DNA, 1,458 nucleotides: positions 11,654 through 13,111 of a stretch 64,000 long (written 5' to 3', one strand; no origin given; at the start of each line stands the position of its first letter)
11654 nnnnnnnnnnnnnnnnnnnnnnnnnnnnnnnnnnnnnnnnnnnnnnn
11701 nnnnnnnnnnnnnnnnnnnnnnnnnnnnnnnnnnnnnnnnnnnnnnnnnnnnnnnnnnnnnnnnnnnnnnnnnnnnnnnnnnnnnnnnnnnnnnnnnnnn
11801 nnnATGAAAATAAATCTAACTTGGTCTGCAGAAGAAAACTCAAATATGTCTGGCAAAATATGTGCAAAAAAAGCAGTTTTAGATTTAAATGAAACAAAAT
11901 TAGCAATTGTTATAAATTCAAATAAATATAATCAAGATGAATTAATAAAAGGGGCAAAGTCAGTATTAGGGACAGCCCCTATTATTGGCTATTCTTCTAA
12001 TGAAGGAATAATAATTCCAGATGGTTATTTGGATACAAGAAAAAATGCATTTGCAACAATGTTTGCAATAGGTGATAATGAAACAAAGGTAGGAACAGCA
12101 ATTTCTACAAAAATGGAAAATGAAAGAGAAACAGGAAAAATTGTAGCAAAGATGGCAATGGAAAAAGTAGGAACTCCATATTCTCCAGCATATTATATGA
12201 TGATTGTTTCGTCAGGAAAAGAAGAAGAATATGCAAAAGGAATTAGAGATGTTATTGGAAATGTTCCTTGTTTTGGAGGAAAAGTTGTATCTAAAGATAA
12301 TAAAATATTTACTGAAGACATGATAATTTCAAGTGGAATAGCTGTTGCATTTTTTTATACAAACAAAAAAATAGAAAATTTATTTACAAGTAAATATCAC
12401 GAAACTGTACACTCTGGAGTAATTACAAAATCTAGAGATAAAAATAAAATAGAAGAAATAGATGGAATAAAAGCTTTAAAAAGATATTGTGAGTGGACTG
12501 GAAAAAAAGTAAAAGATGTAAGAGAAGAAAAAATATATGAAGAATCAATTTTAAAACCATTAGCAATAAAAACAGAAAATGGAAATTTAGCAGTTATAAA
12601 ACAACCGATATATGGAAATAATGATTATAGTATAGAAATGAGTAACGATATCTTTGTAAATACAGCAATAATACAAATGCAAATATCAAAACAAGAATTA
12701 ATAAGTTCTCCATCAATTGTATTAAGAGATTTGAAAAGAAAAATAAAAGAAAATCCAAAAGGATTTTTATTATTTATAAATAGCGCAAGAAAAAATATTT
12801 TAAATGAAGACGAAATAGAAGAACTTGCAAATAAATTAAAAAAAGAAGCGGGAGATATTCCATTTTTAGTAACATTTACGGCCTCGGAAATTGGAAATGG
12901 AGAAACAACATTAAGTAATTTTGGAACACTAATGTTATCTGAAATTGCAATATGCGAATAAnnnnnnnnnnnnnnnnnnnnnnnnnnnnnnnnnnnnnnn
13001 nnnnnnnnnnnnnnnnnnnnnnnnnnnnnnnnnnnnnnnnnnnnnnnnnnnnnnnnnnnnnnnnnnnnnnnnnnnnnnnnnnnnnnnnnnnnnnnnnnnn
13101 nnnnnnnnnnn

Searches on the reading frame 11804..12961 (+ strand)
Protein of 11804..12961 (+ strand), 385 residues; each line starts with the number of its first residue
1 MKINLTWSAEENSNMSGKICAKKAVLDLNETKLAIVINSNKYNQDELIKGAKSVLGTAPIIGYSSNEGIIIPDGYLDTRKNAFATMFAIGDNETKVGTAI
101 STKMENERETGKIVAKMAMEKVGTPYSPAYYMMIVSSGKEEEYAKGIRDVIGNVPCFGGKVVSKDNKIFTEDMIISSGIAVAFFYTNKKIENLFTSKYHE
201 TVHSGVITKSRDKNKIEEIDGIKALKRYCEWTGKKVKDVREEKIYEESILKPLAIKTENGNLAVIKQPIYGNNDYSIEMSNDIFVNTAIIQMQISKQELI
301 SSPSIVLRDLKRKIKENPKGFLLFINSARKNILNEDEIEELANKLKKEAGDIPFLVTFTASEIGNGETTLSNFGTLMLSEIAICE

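Call 10: search_protein_families(library=pfam, proteins=[window:11804-12961:+], max_evalue=0.01)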
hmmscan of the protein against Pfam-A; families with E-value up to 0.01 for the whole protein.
window:11804-12961:+ (385 aa): 2 families
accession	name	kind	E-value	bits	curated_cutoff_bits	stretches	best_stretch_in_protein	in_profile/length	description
PF08495.15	FIST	-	2.6e-22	80.1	23.2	1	32-221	1-188/189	FIST N domain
PF10442.14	FIST_C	-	7.6e-10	39.5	28.5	1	224-365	1-131/131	FIST C domain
